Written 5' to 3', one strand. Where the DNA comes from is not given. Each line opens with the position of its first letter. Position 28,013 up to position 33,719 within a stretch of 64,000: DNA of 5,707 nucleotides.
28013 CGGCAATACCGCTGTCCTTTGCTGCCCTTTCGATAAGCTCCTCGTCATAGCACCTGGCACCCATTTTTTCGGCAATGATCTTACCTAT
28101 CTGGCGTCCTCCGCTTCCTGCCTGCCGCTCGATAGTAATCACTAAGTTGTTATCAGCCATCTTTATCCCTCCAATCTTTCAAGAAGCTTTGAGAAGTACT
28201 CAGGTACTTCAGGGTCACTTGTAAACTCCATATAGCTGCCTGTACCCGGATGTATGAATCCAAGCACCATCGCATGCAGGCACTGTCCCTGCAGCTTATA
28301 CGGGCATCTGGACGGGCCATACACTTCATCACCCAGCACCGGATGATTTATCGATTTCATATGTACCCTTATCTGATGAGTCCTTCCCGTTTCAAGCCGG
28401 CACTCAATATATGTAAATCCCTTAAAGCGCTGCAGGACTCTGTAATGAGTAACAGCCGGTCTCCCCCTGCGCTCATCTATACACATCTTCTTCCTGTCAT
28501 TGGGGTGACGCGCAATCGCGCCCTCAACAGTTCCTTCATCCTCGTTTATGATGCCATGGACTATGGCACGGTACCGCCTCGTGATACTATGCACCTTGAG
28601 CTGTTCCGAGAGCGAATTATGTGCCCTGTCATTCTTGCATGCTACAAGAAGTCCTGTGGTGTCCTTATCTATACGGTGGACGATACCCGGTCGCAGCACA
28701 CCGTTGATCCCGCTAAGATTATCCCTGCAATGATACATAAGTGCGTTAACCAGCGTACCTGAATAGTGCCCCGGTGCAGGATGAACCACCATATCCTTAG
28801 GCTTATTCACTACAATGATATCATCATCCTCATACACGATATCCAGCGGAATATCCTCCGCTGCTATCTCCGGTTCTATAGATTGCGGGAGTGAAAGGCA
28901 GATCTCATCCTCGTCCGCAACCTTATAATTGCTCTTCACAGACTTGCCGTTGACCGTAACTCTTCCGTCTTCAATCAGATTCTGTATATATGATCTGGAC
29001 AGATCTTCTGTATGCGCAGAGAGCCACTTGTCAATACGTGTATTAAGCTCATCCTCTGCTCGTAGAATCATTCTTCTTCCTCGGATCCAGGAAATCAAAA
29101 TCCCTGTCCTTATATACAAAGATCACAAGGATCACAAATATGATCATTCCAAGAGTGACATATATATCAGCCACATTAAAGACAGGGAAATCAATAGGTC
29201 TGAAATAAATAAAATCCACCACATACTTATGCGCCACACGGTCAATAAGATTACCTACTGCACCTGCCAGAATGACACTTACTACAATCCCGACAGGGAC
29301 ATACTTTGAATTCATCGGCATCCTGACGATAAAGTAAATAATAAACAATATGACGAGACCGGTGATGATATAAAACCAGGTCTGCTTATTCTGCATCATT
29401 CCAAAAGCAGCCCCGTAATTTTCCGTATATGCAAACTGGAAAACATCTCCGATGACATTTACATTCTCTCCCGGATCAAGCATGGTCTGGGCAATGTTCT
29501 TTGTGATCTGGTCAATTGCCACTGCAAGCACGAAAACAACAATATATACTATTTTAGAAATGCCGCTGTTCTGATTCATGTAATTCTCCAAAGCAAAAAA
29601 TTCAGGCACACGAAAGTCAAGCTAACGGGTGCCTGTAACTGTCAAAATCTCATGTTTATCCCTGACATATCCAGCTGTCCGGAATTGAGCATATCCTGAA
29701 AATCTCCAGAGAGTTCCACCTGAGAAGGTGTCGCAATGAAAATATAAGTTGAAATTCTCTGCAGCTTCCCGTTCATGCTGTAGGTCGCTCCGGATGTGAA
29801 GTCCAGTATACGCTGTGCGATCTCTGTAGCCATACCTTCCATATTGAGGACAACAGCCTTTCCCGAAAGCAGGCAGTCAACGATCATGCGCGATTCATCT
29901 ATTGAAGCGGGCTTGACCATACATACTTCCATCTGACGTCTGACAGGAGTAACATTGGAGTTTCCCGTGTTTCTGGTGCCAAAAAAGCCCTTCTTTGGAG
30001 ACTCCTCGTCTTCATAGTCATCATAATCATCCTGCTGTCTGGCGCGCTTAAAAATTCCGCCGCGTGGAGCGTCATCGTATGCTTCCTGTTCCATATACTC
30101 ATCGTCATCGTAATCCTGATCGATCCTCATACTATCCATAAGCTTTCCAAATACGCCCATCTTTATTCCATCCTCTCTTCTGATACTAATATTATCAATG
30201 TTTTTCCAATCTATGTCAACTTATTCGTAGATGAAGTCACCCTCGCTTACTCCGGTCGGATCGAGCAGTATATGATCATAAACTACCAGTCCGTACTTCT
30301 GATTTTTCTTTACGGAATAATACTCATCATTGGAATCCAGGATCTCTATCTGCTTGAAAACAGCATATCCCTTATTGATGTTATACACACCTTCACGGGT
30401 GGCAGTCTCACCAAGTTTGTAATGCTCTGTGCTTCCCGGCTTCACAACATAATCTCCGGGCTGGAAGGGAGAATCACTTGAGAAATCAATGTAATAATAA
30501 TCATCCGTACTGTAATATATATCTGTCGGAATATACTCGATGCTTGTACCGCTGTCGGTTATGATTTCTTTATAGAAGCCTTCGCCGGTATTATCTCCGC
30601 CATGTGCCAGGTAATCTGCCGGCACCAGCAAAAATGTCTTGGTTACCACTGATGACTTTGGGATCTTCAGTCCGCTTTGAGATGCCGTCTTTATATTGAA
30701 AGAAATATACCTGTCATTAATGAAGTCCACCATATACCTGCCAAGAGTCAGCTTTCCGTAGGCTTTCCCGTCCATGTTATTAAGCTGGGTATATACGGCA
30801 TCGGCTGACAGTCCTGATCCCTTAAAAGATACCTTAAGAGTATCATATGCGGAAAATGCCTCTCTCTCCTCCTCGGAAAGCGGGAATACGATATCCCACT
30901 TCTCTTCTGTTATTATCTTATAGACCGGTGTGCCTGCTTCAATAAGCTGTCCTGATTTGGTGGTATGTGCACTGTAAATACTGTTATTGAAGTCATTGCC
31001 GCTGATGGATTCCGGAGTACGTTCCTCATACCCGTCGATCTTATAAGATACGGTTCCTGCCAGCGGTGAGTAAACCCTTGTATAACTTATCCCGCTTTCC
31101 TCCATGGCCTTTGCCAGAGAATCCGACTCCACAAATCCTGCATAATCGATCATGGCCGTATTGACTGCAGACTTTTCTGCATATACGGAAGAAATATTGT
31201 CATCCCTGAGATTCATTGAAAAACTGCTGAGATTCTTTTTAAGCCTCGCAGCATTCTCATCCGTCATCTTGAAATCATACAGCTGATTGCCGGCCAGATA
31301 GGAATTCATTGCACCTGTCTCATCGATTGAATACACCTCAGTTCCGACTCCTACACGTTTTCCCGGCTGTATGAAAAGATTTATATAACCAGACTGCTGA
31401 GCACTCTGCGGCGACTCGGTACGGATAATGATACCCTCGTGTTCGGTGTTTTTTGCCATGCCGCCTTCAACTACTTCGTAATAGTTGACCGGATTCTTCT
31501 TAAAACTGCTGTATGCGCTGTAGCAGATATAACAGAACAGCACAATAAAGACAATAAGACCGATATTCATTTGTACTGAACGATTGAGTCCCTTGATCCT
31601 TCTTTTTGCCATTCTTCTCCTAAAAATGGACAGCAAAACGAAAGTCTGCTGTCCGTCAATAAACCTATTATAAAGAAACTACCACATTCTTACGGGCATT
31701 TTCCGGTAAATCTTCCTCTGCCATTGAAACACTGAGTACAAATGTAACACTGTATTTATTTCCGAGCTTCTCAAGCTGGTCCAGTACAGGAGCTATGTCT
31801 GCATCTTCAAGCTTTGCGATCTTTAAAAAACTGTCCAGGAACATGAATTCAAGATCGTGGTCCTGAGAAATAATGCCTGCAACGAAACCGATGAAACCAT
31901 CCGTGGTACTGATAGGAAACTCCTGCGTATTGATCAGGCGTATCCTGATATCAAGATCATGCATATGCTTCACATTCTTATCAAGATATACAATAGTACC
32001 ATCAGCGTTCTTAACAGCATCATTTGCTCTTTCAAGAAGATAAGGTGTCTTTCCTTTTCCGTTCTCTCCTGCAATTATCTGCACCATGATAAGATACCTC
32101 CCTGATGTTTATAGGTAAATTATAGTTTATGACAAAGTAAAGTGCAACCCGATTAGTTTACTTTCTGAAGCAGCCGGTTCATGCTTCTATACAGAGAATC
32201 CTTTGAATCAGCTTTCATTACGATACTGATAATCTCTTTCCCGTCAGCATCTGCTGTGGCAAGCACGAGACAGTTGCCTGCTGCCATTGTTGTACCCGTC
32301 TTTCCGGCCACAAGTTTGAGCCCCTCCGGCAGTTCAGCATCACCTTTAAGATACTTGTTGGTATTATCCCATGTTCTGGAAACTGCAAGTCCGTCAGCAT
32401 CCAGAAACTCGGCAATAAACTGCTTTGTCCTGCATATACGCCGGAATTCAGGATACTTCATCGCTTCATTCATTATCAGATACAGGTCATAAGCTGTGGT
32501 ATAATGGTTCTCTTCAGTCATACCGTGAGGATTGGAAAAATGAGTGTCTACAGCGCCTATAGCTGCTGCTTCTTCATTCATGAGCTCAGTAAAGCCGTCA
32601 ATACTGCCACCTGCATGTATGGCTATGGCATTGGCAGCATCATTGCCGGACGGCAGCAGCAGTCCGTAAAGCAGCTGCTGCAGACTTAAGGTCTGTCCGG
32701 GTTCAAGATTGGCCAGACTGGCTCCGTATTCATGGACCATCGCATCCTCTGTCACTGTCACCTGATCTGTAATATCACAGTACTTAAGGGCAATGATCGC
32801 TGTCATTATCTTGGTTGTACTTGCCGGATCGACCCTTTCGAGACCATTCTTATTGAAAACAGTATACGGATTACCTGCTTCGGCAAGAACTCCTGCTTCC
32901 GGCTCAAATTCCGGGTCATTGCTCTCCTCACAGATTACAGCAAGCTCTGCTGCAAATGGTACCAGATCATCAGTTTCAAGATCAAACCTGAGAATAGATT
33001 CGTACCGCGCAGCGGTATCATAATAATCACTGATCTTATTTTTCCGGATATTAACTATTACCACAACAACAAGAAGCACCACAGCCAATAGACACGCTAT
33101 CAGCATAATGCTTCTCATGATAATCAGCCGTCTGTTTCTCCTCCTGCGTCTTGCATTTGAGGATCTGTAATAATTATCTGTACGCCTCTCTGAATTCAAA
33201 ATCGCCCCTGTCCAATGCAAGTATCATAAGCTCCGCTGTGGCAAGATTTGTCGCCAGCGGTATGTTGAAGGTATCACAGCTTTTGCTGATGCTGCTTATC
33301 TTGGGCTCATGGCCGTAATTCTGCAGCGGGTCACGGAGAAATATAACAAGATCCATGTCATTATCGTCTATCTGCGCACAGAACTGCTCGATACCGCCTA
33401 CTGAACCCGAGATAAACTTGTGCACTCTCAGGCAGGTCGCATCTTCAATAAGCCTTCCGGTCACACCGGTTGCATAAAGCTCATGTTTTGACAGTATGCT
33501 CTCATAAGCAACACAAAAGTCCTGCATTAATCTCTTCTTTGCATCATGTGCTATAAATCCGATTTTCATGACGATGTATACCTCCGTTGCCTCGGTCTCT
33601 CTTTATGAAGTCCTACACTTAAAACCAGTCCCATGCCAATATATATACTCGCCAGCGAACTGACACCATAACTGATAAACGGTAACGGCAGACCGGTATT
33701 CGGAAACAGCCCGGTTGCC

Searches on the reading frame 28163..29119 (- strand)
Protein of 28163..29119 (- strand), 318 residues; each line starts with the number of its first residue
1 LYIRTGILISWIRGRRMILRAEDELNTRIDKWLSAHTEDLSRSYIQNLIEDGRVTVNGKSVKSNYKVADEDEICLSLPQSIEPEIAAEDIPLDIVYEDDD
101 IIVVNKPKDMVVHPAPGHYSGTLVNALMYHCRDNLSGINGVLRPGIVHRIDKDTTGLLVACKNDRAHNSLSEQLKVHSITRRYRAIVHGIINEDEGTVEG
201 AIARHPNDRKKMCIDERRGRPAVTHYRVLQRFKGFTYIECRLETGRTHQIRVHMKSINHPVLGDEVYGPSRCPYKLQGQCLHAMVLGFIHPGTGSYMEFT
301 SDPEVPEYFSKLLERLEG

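Call 45: search_protein_families(library=ncbifam, max_evalue=1e-10, proteins=[window:28163-29119:-])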
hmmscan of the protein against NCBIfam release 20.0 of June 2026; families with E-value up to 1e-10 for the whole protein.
window:28163-29119:- (318 aa): 6 families
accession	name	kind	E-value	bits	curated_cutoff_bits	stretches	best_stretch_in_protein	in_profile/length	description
TIGR00005.1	rluA_subfam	subfamily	1.5e-97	326.5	192.7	1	23-316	2-297/298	RluA family pseudouridine synthase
NF008385.0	PRK11180.1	equivalog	2.1e-82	277.1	351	1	21-316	12-312/325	23S rRNA pseudouridine(1911/1915/1917) synthase RluD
NF008249.0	PRK11025.1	equivalog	2.3e-40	138.5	378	1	16-301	9-300/317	23S rRNA pseudouridine(955/2504/2580) synthase RluC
NF008321.0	PRK11112.1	equivalog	7.8e-29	100.7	328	1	92-302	2-222/257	tRNA pseudouridine(65) synthase TruC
TIGR01621.1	RluA-like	hypoth_equivalog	3.7e-25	88.4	222.3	1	92-290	2-185/217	TIGR01621 family pseudouridine synthase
NF007543.0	PRK10158.1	equivalog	1.7e-24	86.7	286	1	89-301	11-215/219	bifunctional tRNA pseudouridine(32) synthase/23S rRNA pseudouridine(746) synthase RluA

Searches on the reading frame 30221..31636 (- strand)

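Call 45: search_protein_families(library=ncbifam, max_evalue=1e-10, proteins=[window:30221-31636:-])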
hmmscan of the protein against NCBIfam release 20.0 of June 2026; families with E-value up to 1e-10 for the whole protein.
window:30221-31636:- (471 aa): 1 family
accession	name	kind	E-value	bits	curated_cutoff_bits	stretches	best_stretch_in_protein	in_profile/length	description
TIGR02828.1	TIGR02828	hypoth_equivalog_domain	4.8e-11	42.9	154.4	0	193-331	1-142/188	putative membrane fusion protein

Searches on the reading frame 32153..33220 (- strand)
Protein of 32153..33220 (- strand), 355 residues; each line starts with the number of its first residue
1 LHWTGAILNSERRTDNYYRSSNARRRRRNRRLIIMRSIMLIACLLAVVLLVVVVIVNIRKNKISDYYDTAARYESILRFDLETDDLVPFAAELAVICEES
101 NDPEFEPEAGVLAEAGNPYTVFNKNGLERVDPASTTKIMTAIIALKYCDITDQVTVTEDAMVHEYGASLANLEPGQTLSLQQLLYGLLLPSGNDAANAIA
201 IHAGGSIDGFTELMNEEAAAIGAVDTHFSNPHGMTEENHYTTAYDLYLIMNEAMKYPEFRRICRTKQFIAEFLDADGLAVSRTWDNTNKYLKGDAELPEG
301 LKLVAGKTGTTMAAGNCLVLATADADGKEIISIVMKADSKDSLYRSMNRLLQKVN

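Call 47: search_protein_families(library=ncbifam, max_evalue=1e-10, proteins=[window:32153-33220:-])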
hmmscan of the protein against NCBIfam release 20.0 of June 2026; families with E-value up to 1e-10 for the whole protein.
window:32153-33220:- (355 aa): 7 families
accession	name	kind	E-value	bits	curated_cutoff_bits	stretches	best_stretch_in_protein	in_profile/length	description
NF000471.1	vanY_of_D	exception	2.1e-36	125.9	625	1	15-347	5-345/354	transpeptidase-like D-Ala-D-Ala carboxypeptidase VanY-D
NF008059.0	PRK10793.1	equivalog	2.7e-24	85.6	694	1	103-339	42-273/403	D-alanyl-D-alanine carboxypeptidase DacA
NF007445.0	PRK10001.1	equivalog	1e-23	83.8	765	1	98-350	30-277/400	serine-type D-Ala-D-Ala carboxypeptidase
NF008489.0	PRK11397.1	equivalog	4.2e-23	81.7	610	1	100-351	30-276/389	serine-type D-Ala-D-Ala carboxypeptidase DacD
NF008668.0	PRK11669.1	equivalog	8.8e-22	77.6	294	1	121-350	57-276/316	D-alanyl-D-alanine endopeptidase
NF038258.2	PBP4_Staph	exception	1.6e-18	66.7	500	1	102-335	36-277/366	penicillin-binding protein PBP4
NF038273.1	strep_PBP3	exception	6.1e-12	45.3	490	0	120-352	41-286/407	D-alanyl-D-alanine carboxypeptidase PBP3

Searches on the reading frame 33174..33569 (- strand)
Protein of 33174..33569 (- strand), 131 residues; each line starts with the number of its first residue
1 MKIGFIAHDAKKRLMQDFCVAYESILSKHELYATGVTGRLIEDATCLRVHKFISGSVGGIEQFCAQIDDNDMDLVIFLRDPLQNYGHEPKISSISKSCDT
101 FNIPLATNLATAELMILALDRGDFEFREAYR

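Call 47: search_protein_families(library=ncbifam, max_evalue=1e-10, proteins=[window:33174-33569:-])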
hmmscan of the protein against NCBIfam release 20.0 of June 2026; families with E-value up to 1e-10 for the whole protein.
window:33174-33569:- (131 aa): 2 families
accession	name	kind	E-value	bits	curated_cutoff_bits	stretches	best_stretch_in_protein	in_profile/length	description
TIGR00160.1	MGSA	equivalog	1.3e-38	132.3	146.9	1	1-119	3-121/143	methylglyoxal synthase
NF003559.0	PRK05234.1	equivalog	2.5e-37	127.8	84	1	1-120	6-125/145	methylglyoxal synthase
